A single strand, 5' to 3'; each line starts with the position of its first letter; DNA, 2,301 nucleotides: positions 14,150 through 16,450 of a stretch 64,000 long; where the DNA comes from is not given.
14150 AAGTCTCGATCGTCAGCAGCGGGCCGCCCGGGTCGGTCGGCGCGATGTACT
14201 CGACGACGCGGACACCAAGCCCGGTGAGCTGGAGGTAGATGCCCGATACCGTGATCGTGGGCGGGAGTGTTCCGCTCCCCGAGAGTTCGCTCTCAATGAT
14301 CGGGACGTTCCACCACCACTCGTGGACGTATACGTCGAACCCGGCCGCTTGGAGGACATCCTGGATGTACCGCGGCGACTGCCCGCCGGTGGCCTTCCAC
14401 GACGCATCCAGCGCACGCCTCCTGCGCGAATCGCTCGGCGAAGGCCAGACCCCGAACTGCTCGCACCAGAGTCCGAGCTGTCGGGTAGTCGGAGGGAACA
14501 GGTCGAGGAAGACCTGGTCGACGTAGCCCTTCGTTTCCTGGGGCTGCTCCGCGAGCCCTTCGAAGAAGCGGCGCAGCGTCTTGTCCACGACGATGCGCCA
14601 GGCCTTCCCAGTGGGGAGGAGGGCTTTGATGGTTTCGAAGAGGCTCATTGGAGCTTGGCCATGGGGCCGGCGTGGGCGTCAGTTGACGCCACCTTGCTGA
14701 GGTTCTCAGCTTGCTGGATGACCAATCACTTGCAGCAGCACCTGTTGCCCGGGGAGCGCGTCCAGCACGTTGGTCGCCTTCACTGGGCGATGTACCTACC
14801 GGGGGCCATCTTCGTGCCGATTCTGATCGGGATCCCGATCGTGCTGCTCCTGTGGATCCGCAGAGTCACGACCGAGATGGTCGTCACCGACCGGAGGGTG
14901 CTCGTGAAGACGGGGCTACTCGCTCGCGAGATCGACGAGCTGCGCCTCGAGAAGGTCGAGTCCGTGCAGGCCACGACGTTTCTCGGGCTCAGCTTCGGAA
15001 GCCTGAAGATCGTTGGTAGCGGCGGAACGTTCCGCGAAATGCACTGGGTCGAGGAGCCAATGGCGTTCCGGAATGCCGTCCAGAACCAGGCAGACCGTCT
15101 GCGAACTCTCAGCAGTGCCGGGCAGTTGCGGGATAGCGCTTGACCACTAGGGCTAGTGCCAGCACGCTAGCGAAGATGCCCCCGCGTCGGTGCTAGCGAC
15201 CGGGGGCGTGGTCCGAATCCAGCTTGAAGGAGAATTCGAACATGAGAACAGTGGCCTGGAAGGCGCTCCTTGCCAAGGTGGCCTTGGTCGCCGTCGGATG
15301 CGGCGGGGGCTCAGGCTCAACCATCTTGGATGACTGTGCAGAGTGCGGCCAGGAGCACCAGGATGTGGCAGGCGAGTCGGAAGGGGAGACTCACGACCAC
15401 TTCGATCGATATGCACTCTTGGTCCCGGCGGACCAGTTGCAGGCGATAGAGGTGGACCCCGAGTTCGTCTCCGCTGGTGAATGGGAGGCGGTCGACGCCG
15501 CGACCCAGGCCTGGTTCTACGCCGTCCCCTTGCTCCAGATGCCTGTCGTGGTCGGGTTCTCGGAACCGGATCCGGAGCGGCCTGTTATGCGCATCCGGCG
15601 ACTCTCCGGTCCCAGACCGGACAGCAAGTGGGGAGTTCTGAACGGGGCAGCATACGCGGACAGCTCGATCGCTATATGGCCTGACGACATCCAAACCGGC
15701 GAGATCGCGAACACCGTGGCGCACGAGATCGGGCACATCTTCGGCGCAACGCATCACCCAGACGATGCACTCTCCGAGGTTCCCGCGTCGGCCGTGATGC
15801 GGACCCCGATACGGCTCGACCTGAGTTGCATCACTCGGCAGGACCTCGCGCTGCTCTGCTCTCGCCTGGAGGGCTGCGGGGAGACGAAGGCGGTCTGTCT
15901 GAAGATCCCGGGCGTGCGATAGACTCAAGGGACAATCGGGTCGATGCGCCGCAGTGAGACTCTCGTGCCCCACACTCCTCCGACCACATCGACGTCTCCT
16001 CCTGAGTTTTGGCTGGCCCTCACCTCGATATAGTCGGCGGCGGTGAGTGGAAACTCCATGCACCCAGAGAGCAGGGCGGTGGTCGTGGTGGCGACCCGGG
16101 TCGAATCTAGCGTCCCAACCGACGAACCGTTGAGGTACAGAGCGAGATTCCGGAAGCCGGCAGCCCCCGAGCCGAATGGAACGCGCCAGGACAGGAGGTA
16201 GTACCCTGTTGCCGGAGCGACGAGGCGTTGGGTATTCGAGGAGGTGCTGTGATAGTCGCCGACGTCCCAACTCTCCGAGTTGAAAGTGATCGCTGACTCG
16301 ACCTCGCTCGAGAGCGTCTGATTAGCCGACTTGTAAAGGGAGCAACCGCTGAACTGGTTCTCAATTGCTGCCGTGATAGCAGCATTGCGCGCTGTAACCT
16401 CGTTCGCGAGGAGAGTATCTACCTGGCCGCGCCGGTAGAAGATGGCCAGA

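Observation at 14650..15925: Plus-strand two-gene moron (bPH_2 membrane protein + metzincin lipoprotein) inserted between baseplate and fibre genes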

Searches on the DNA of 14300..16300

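Call 106: search_rna_families(source=window, start=14300, end=16300, threshold=evalue, max_evalue=1)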
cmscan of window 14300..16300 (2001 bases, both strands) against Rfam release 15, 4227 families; matches with E-value up to 1: 1.
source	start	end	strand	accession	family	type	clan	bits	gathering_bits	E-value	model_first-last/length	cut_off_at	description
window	14533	14606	+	RF02791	CcsR1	Gene; sRNA;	-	17.3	65.3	0.45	1-83/83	no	Conserved CCUCCUCCC motif stress-induced RNA 1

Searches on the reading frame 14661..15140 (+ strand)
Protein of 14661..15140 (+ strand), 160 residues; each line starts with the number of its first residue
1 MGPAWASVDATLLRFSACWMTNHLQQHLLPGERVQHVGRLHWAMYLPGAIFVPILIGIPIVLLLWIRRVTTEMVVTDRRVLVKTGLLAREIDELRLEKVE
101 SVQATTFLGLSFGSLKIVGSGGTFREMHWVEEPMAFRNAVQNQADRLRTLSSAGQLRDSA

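Call 5: search_protein_families(library=pfam, proteins=[window:14718-15140:+], max_evalue=0.1)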
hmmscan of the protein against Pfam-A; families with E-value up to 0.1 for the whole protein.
window:14718-15140:+ (141 aa): 1 family
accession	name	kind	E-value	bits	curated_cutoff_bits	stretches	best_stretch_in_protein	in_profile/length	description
PF03703.20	bPH_2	-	4.8e-07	30.4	22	1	51-104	3-59/78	Bacterial PH domain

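Call 6: search_protein_families(library=phrogs, proteins=[window:14718-15140:+], max_evalue=0.01)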
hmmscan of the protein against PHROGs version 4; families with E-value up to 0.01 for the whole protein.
window:14718-15140:+ (141 aa): 1 family
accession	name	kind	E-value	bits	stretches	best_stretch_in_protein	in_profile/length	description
phrog_3707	-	moron, auxiliary metabolic gene and host takeover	6.7e-21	75.7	1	5-129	4-137/142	membrane-flanked domain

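Call 10: search_dna_similar(query=window:14718-15140:+, collection=phages, mode=protein, max_evalue=0.01)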
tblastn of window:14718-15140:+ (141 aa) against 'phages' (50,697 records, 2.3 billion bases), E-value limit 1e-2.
Records with a match: 282; places in all: 282; records where one place covers at least 80% of the query: 6.
Best place of each record, by identity: <60% 282.
By first word of the organism name: Salmonella 163; Klebsiella 44; Escherichia 29; Dickeya 19; Serratia 10; Shigella 6; Erwinia 4; Enterobacter 3; Yersinia 1; Bacteriophage 1; and 2 more.
By host as written in the record: - 35; Salmonella enterica 26; Salmonella enterica subsp. enterica serovar Enteritidis PT1 21; Klebsiella pneumoniae 19; Salmonella enterica subsp. enterica serovar Typhimurium 14; Dickeya solani 11; Escherichia coli O157:H7 11; Salmonella sp. 10; and 76 more.
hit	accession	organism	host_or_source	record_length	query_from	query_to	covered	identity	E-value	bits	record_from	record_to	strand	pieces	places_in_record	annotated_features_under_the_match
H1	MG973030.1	Erwinia phage vB_EamM-Bue1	Erwinia amylovora CFBP 1430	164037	3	104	72%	34.5%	6e-6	50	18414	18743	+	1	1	membrane-flanked domain protein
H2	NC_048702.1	Erwinia phage vB_EamM-Bue1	Erwinia amylovora CFBP 1430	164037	3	104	72%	34.5%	6e-6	50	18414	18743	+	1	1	membrane-flanked domain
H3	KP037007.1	Erwinia phage phiEa2809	Erwinia amylovora 1/79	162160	1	104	74%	33.0%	4e-6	50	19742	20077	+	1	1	membrane-flanked domain protein | hypothetical protein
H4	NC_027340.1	Erwinia phage phiEa2809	Erwinia amylovora 1/79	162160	1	104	74%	33.0%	4e-6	50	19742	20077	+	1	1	membrane-flanked domain | hypothetical protein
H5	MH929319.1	Serratia phage vB_SmaA_3M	Serratia marcescens 2170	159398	1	118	84%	28.2%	5e-6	50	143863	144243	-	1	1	hypothetical protein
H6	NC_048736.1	Serratia phage vB_SmaA_3M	Serratia marcescens 2170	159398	1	118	84%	28.2%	5e-6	50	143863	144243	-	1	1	membrane-flanked domain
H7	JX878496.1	Serratia phage phiMAM1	Serratia sp.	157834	1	118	84%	27.5%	1e-5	49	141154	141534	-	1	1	hypothetical protein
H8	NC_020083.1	Serratia phage phiMAM1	Serratia sp.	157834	1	118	84%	27.5%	1e-5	49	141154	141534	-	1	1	membrane-flanked domain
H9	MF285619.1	Serratia phage 2050H1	Serratia marcescens wk2050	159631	1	118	84%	27.5%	1e-5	49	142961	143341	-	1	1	hypothetical protein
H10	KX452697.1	Serratia phage KNP4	Serratia sp.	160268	1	118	84%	27.5%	1e-5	49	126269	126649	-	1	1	record has no annotation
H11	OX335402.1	Klebsiella phage cp18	Sewage and Seine river water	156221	48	126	56%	40.2%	2e-9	60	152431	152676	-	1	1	record has no annotation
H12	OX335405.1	Klebsiella phage cp19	Sewage and Seine river water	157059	48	126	56%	40.2%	2e-9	60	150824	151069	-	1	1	record has no annotation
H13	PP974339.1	Klebsiella phage FKP14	Klebsiella pneumoniae GC258-ST258 ...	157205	48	126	56%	40.2%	2e-9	60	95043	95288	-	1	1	membrane-flanked domain protein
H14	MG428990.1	Klebsiella phage Menlow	Klebsiella pneumoniae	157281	48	126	56%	40.2%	2e-9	60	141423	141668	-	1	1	hypothetical protein | ribosome_binding_site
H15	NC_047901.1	Klebsiella phage Menlow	Klebsiella pneumoniae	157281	48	126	56%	40.2%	2e-9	60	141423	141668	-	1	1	membrane-flanked domain | ribosome_binding_site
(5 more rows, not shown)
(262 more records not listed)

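Call 62: search_protein_families(library=padloc, proteins=[window:14661-15140:+], max_evalue=0.1)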
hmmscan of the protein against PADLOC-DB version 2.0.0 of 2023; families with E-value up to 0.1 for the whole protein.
window:14661-15140:+ (160 aa): 0 families

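Call 63: search_protein_families(library=ncbifam, proteins=[window:14661-15140:+], max_evalue=0.1)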
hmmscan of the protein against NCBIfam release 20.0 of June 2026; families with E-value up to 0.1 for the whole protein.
window:14661-15140:+ (160 aa): 0 families

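Call 97: find_related_loci(query=window:14718-15140:+, collection=viral_contigs, flank=5000)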
Query window:14718-15140:+ (141 aa) in viral_contigs; peptide patterns used: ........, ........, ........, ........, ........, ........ (x = any residue, [..] = any of these).
4 stretches matched a pattern, but none encodes a relative of the query by tblastn (E <= 1e-3).

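Call 104: get_annotated_region(hit=H15, flank=3500)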
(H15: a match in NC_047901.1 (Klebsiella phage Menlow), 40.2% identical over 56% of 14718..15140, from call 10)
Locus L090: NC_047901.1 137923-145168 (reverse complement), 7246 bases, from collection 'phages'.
description: Klebsiella phage Menlow, complete genome.
organism: Klebsiella phage Menlow (NCBI taxid 2054273)
taxonomy: Viruses; Duplodnaviria; Heunggongvirae; Uroviricota; Caudoviricetes; Ackermannviridae; Taipeivirus; Taipeivirus menlow
host: Klebsiella pneumoniae; source: influent water from wastewater treatment plant; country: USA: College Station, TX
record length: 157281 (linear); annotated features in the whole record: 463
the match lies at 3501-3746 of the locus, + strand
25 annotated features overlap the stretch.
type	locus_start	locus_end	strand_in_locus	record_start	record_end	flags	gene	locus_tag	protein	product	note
CDS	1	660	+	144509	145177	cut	-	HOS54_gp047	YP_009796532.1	QueC-like queuosine biosynthesis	-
regulatory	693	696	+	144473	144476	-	-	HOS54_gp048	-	ribosome_binding_site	CPT_Menlow_200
CDS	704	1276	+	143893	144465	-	-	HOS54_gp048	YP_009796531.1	hypothetical protein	-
regulatory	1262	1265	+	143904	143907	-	-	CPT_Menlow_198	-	ribosome_binding_site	CPT_Menlow_198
CDS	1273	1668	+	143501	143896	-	-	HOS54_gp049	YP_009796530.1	hypothetical protein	-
regulatory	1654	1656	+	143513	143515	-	-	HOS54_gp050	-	ribosome_binding_site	CPT_Menlow_199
CDS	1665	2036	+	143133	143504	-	-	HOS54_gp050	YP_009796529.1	phosphoheptose isomerase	-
regulatory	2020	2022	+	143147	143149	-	-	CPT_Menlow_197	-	ribosome_binding_site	CPT_Menlow_197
CDS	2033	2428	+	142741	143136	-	-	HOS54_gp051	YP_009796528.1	hypothetical protein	-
regulatory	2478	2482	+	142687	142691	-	-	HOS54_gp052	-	ribosome_binding_site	CPT_Menlow_196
CDS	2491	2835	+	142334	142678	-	-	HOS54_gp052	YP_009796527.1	hypothetical protein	-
regulatory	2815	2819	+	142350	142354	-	-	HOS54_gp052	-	ribosome_binding_site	CPT_Menlow_195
CDS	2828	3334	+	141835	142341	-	-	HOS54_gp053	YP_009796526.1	dCMP deaminase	-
regulatory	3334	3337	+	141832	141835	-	-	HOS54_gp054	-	ribosome_binding_site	CPT_Menlow_194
CDS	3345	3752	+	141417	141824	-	-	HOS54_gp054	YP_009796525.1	membrane-flanked domain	-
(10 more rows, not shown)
